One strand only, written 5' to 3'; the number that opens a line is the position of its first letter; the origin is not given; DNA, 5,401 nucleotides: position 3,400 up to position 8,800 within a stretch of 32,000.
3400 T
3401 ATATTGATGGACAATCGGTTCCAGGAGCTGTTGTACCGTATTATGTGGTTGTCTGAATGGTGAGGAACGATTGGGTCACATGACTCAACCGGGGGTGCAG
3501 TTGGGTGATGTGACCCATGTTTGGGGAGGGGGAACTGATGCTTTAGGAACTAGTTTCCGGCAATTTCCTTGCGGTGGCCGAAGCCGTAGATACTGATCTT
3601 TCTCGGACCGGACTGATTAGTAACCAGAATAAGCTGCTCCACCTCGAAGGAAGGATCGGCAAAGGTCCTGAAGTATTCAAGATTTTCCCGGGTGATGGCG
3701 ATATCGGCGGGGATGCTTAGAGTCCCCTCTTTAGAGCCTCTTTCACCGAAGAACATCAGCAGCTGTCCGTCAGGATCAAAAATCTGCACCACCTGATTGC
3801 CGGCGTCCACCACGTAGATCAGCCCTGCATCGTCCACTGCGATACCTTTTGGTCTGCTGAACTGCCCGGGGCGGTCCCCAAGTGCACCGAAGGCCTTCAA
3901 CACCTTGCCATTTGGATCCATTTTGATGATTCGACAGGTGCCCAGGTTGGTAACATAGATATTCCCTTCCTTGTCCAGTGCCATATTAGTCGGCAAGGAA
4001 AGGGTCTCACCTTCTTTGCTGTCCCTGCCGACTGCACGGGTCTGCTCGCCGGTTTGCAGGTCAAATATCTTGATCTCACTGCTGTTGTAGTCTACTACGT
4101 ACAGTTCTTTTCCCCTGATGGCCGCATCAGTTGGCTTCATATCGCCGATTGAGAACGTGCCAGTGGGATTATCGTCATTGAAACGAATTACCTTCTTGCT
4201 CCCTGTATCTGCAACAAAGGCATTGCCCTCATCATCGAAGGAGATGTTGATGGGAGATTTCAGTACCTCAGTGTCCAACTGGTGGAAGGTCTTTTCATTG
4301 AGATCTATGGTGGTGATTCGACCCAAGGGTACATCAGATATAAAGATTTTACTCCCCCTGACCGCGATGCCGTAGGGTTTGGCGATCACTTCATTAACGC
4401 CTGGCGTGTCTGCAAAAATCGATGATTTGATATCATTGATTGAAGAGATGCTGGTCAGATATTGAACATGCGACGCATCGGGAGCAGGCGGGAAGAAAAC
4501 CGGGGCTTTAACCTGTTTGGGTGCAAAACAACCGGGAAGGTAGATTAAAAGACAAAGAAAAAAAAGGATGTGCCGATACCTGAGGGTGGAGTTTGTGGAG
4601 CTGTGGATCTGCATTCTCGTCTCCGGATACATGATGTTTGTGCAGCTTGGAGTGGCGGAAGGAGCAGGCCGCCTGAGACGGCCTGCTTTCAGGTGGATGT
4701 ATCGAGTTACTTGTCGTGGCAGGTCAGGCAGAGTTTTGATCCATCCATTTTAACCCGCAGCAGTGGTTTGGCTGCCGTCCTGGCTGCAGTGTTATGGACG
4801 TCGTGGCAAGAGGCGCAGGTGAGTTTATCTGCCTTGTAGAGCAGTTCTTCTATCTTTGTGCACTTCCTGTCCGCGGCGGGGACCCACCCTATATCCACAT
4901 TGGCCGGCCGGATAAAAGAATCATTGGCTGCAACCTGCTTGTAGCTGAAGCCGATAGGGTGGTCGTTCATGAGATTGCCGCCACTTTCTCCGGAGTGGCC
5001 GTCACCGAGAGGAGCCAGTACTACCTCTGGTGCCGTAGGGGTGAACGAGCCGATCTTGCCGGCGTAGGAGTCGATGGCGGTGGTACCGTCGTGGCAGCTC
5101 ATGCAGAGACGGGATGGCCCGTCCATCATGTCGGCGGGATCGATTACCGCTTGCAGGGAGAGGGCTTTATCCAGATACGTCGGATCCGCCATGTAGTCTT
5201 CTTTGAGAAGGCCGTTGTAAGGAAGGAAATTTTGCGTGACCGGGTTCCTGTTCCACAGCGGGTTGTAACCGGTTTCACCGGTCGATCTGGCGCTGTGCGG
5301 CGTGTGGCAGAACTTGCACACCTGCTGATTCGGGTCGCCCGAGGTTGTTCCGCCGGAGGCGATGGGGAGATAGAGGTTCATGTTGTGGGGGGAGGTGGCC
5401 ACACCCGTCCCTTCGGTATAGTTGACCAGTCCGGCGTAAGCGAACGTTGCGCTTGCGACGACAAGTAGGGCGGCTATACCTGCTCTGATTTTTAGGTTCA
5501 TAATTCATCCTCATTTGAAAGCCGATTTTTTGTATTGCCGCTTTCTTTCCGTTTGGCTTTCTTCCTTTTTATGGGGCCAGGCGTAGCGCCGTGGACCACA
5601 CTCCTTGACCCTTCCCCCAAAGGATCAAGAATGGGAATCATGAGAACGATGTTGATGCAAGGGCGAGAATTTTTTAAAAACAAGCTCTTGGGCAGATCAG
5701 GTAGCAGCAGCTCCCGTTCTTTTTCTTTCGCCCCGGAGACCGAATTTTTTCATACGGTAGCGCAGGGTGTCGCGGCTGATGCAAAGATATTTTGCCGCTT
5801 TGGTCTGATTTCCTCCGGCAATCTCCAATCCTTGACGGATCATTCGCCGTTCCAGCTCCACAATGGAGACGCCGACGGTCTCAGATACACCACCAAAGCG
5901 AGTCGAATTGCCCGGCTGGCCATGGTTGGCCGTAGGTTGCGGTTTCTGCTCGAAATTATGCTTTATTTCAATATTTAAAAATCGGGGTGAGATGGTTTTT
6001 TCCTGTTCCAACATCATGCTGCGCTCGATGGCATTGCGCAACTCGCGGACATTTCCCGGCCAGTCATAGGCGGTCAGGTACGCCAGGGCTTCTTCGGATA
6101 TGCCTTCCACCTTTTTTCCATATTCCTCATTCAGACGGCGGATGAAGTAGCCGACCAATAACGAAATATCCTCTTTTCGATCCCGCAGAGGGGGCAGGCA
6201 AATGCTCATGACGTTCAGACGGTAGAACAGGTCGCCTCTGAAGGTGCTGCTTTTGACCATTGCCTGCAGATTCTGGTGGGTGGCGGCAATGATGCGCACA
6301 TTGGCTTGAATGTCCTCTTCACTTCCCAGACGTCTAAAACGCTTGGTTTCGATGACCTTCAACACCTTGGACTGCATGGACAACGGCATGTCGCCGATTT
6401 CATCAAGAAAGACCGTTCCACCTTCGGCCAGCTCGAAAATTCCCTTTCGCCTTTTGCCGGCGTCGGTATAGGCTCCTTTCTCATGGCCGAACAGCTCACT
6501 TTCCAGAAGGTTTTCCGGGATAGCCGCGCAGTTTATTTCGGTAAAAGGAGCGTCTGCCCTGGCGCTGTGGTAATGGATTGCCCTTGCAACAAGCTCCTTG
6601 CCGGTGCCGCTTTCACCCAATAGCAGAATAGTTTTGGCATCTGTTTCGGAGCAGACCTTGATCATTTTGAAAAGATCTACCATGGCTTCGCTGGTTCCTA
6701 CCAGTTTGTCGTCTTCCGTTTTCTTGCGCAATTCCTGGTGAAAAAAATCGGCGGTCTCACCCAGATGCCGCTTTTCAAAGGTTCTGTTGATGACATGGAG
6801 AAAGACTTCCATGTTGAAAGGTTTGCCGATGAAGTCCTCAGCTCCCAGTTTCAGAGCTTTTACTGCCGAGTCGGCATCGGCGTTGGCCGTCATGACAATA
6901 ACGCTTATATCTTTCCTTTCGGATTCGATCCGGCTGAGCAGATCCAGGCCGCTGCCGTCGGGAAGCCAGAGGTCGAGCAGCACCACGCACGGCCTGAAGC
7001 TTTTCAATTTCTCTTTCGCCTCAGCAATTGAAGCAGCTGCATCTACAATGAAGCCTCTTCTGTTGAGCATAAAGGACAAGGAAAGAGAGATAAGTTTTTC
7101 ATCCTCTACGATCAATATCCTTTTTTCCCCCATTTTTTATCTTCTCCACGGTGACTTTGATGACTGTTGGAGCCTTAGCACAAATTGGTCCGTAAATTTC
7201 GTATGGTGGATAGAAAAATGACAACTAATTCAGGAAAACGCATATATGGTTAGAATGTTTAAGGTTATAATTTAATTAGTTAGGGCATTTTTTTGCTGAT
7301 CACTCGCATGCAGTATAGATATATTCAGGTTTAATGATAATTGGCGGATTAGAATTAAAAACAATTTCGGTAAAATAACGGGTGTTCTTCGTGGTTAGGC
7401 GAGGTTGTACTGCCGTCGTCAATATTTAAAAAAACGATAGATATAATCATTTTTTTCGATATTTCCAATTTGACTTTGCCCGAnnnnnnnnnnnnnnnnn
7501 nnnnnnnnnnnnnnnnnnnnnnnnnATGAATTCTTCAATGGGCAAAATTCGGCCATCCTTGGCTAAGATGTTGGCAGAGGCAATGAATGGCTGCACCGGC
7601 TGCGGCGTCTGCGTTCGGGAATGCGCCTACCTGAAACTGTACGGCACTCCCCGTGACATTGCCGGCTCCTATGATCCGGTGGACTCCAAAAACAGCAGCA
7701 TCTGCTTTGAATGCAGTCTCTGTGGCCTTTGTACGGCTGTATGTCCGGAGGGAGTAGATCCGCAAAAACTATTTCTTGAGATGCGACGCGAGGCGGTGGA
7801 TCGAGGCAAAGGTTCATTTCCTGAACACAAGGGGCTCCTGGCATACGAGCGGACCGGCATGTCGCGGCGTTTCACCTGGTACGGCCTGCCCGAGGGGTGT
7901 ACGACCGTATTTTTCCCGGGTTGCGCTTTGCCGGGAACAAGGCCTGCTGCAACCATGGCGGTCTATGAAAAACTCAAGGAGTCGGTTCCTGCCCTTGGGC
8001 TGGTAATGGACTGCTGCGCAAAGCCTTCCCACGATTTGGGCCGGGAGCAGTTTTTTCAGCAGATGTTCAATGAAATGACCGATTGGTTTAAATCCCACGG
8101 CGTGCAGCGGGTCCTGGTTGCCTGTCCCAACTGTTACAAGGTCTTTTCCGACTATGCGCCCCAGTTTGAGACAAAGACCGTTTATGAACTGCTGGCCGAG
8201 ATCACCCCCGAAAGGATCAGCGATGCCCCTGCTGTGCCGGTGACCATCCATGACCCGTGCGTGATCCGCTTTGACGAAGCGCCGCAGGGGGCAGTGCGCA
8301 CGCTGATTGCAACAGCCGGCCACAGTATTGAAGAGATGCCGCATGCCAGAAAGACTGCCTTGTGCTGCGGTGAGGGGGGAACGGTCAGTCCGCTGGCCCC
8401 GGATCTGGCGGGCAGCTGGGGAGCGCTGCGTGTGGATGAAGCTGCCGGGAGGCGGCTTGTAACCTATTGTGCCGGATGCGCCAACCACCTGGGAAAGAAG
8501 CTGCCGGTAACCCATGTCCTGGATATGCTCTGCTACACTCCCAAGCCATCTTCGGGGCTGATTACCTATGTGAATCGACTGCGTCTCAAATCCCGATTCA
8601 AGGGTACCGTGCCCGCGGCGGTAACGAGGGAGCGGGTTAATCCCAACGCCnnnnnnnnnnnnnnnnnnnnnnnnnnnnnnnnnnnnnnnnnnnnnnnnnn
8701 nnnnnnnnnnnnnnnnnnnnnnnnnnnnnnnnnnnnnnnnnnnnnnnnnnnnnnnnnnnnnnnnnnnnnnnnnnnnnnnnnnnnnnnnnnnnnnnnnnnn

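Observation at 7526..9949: Cytoplasmic HdrD/GlpC-type disulfide-reductase module fused to tandem DedA/TVP38 membrane domains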

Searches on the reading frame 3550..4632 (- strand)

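Call 8: search_protein_families(library=pfam, proteins=[window:3550-4632:-], max_evalue=0.001)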
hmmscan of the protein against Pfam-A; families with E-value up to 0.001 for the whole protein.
window:3550-4632:- (360 aa): 7 families
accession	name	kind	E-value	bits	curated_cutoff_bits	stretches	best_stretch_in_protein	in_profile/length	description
PF01436.27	NHL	-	6.4e-17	61.1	20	1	258-285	1-28/28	NHL repeat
PF08450.18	SGL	-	2.9e-11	43.9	26.3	1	174-246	145-218/246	SMP-30/Gluconolactonase/LRE-like region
PF25021.1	TEN_NHL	-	1e-08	35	27.1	0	258-318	141-200/357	Teneurin NHL domain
PF06739.17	SBBP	-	1.6e-08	34.8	20.5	0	214-228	15-29/38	Beta-propeller repeat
PF22701.2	Mala_s_1-like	-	7.7e-08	32.8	27.5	1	104-288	18-159/195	Mal s 1 allergenic protein-like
PF24684.1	Vgb_lyase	-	0.00023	20.5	50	1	79-293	8-215/290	Virginiamycin B lyase family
PF17170.10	DUF5128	-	0.00081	19.1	22.9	0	223-289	54-121/321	6-bladed beta-propeller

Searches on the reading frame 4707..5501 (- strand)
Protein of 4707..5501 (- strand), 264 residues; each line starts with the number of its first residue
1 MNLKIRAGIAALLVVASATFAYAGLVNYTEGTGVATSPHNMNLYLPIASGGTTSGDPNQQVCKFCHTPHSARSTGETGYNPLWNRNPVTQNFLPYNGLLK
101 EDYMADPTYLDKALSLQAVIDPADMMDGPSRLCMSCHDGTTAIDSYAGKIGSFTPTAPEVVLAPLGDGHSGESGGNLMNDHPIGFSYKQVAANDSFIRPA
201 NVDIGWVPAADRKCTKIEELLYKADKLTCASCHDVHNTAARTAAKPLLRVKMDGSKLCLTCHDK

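Call 8: search_protein_families(library=pfam, proteins=[window:4707-5501:-], max_evalue=0.001)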
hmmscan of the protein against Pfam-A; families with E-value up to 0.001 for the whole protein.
window:4707-5501:- (264 aa): 3 families
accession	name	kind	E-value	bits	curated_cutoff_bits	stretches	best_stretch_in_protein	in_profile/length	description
PF14522.11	Cytochrome_C7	-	1.2e-09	38.3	24.8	1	225-264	12-50/67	Cytochrome c7 and related cytochrome c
PF09699.15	Paired_CXXCH_1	-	4.4e-09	36.3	20.6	1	228-264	8-38/41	Doubled CXXCH motif (Paired_CXXCH_1)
PF22113.1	Mtrc-MtrF_II-IV_dom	-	1.6e-05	25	30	0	214-263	108-164/176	Outer membrane cytochrome MtrC/MtrF-like, domains II/IV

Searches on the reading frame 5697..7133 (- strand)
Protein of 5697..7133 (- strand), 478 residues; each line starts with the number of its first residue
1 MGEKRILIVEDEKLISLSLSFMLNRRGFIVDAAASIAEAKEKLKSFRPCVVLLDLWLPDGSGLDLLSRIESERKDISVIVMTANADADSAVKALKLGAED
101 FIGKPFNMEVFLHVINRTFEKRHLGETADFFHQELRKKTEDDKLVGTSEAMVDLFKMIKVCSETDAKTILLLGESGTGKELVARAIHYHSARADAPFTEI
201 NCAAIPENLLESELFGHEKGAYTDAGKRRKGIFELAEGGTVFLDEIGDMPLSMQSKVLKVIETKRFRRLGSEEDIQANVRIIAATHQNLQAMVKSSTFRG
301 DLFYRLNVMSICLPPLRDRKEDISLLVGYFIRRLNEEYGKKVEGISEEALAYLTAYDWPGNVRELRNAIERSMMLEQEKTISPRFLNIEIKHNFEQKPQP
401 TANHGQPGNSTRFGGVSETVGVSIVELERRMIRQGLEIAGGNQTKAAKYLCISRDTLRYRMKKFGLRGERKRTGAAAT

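Call 8: search_protein_families(library=pfam, proteins=[window:5697-7133:-], max_evalue=0.001)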
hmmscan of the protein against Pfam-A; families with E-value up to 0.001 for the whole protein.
window:5697-7133:- (478 aa): 8 families
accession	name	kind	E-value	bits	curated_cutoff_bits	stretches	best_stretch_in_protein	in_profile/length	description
PF00158.32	Sigma54_activat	-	3.6e-69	232.2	20.2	1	144-311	1-167/168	Sigma-54 interaction domain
PF25601.1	AAA_lid_14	-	1.9e-27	95.4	27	1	317-399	1-83/87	AAA+ ATPase lid domain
PF00072.30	Response_reg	-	1e-26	93.7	30.2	1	6-115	1-110/111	Response regulator receiver domain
PF14532.12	Sigma54_activ_2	-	1.7e-19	70.9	25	1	145-316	1-138/138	Sigma-54 interaction domain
PF02954.25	HTH_8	-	2.3e-13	50.1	22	1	426-464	4-42/42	Bacterial regulatory protein, Fis family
PF07728.20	AAA_5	-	2.9e-09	37.5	22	1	169-288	2-124/139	AAA domain (dynein-related subfamily)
PF00004.35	AAA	-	3.7e-07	31.1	21.2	1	169-287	1-110/131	ATPase family associated with various cellular activities (AAA)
PF13556.12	HTH_30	-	0.00098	19.3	27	0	440-464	12-36/59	PucR C-terminal helix-turn-helix domain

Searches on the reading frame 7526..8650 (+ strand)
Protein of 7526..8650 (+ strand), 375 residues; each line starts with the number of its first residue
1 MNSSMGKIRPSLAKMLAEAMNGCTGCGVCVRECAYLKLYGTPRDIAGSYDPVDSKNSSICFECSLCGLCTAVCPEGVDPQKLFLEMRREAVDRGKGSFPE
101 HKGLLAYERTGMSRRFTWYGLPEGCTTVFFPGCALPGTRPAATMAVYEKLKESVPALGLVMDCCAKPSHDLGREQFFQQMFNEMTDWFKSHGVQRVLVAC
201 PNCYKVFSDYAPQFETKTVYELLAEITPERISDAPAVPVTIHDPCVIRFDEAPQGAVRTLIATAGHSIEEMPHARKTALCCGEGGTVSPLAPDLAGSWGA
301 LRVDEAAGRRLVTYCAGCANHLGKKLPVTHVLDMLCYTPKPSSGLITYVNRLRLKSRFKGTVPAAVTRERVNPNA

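Call 79: search_solved_structures(query=window:7526-8650:+, max_evalue=0.001)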
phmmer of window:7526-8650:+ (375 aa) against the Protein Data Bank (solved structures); distinct sequences matched with E-value up to 0.001: 1.
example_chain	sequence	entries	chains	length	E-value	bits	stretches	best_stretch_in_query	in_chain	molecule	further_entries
9ojn_A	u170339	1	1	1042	6.7e-12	48.4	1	126-318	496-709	Iron-sulfur-binding reductase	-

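Call 81: search_solved_structures(query=window:7526-8650:+, max_evalue=0.001, show_alignments=1)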
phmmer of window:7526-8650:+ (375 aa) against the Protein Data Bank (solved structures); distinct sequences matched with E-value up to 0.001: 1.
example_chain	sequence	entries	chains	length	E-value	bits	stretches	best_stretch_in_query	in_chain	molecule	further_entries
9ojn_A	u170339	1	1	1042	6.7e-12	48.4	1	126-318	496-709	Iron-sulfur-binding reductase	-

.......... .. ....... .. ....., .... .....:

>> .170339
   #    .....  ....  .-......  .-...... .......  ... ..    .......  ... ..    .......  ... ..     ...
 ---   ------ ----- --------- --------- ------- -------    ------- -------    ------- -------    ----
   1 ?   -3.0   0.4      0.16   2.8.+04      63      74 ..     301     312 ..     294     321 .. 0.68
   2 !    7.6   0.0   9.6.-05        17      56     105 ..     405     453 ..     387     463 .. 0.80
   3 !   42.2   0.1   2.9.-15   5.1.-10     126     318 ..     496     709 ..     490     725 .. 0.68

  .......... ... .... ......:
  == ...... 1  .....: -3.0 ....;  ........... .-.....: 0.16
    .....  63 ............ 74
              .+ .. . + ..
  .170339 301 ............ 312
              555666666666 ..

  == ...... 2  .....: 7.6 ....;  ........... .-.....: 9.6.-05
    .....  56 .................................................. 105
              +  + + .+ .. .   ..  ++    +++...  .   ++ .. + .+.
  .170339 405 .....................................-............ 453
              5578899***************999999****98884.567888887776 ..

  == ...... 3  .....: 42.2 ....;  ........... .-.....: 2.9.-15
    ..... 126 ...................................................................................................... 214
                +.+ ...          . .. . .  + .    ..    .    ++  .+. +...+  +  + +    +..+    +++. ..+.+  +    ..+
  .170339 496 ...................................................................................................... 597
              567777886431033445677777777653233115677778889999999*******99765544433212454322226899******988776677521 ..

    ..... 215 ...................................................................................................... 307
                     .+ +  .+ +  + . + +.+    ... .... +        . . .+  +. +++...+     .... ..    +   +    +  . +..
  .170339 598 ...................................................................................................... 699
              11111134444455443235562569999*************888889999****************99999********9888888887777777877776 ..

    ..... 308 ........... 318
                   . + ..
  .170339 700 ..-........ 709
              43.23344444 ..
